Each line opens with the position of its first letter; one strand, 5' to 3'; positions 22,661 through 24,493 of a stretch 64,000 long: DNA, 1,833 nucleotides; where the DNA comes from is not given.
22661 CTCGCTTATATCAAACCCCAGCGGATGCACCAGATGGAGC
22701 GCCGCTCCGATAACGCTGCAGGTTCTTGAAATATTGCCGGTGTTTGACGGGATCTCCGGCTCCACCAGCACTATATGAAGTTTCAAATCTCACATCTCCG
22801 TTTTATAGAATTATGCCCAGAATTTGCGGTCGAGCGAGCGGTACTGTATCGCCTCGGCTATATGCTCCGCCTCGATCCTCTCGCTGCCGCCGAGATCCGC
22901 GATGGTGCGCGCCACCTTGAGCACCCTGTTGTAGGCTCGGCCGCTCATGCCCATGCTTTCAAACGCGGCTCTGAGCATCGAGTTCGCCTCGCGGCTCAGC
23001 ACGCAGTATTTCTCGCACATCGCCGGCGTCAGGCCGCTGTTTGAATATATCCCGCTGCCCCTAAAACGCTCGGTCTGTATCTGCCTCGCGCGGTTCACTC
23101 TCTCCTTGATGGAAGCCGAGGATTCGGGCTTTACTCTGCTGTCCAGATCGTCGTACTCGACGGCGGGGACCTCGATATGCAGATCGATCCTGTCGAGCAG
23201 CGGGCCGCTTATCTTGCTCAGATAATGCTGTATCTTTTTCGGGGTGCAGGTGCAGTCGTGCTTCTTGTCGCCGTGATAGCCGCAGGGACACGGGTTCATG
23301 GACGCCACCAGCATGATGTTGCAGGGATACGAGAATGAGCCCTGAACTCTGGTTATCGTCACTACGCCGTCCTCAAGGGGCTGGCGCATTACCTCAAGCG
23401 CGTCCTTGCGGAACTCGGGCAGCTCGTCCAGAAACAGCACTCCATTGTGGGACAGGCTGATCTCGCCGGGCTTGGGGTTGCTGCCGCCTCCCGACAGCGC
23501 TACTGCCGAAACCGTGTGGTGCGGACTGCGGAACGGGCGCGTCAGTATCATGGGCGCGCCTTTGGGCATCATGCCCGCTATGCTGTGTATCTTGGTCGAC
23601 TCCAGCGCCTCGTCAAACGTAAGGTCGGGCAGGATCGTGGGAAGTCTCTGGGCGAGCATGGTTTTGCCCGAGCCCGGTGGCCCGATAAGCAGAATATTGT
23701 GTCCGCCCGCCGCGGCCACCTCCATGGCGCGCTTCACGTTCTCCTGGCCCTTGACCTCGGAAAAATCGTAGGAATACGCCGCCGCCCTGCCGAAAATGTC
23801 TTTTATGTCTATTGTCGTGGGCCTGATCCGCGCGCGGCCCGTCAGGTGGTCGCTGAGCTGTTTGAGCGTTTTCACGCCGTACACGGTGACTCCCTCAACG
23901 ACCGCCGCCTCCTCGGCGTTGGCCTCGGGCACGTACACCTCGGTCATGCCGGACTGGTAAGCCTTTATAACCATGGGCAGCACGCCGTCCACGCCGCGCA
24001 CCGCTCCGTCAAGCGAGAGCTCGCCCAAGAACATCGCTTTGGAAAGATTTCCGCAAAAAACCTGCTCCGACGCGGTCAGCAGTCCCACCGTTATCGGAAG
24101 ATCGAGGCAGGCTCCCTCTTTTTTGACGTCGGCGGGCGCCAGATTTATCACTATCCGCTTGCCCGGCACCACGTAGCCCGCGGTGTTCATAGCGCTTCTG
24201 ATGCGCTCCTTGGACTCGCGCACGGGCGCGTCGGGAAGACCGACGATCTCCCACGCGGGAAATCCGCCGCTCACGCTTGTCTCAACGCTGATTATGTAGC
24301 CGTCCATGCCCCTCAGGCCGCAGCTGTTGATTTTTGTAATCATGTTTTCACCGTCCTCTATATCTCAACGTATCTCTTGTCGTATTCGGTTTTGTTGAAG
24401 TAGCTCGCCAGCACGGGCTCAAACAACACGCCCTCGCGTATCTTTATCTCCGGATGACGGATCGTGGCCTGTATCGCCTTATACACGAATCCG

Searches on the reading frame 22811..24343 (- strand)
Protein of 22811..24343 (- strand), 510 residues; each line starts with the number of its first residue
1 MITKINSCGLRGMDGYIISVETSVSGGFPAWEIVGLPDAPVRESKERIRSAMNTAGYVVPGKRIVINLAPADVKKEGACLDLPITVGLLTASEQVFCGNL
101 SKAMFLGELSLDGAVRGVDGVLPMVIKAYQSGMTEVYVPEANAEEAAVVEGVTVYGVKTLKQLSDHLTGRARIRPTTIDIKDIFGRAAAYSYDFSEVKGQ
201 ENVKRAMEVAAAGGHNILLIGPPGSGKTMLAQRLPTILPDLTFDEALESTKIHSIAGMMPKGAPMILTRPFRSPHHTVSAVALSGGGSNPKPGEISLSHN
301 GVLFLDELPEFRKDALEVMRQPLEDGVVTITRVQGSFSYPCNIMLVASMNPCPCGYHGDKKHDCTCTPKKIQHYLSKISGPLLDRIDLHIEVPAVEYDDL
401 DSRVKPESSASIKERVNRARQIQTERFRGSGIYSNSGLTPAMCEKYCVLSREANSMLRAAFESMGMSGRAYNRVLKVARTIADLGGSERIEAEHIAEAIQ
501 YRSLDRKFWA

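Call 19: search_protein_families(library=pfam, proteins=[window:22811-24343:-], max_evalue=0.001)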
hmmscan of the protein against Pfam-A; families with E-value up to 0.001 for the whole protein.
window:22811-24343:- (510 aa): 8 families
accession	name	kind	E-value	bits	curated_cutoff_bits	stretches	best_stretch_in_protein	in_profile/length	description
PF01078.27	Mg_chelatase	-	4.3e-96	320.7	20.3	1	193-399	1-206/207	Magnesium chelatase, subunit ChlI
PF13541.12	ChlI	-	7.2e-40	136.1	27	1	20-142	1-121/121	Subunit ChlI of Mg-chelatase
PF13335.12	Mg_chelatase_C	-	8.2e-33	113.3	26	1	407-502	2-94/94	Magnesium chelatase, subunit ChlI C-terminal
PF07728.20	AAA_5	-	1.6e-08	35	22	1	216-353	1-125/139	AAA domain (dynein-related subfamily)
PF00158.32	Sigma54_activat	-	1.1e-05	25.7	20.2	0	286-350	80-142/168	Sigma-54 interaction domain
PF05496.18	RuvB_N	-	2.6e-05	24.5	27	0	194-232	6-51/159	Holliday junction DNA helicase RuvB P-loop domain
PF00493.29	MCM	-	4.8e-05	23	23.3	0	292-361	114-183/224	MCM P-loop domain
PF13191.12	AAA_16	-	0.00018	22.5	32.6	1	203-238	12-48/167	AAA ATPase domain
